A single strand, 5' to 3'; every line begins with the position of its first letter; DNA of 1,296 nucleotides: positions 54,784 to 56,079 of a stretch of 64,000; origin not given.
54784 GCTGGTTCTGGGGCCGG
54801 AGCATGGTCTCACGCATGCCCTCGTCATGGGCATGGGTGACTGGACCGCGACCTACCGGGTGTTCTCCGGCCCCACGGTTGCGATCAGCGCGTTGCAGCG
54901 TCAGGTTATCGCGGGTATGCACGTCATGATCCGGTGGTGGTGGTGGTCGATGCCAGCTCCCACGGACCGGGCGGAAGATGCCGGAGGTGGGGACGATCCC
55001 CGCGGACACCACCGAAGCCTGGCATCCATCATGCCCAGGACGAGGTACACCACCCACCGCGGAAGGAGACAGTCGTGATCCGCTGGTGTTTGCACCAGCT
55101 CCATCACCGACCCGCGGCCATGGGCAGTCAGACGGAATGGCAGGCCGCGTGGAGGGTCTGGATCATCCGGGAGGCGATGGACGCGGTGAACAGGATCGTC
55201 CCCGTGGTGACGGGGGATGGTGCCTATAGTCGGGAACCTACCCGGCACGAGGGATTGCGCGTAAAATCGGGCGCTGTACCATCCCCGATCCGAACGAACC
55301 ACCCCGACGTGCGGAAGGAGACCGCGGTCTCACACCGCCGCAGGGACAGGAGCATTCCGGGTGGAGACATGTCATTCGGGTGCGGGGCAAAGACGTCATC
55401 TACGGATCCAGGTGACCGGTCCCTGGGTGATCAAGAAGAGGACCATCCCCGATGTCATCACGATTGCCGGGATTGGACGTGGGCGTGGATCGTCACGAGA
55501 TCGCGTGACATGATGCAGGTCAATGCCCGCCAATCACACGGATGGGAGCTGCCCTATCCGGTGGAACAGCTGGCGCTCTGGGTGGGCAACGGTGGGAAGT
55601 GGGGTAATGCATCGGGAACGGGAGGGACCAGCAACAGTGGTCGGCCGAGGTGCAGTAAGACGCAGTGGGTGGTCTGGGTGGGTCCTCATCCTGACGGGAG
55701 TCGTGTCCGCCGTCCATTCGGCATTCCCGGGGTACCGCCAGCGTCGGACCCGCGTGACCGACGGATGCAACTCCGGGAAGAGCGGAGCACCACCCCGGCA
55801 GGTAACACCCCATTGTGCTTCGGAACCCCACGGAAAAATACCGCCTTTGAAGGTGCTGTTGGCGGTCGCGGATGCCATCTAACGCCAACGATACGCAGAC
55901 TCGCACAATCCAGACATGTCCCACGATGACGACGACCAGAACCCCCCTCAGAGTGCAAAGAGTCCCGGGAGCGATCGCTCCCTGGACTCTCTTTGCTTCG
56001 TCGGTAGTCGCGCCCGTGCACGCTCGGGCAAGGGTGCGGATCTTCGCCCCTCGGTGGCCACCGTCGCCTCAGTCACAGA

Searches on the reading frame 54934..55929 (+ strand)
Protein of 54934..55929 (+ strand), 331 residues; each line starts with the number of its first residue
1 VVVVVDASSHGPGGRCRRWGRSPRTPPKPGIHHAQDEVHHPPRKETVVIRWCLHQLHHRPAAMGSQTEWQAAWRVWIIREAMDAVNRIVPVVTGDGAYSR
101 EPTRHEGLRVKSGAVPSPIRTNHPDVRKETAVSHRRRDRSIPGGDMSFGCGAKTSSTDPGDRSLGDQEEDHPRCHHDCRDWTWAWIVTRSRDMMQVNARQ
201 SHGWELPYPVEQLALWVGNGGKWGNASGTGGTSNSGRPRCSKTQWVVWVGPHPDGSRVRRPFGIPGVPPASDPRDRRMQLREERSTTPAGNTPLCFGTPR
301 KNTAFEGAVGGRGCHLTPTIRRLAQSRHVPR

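Call 45: search_protein_families(library=pfam, proteins=[window:54934-55929:+], max_evalue=0.01)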
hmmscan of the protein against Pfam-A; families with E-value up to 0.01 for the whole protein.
window:54934-55929:+ (331 aa): 0 families
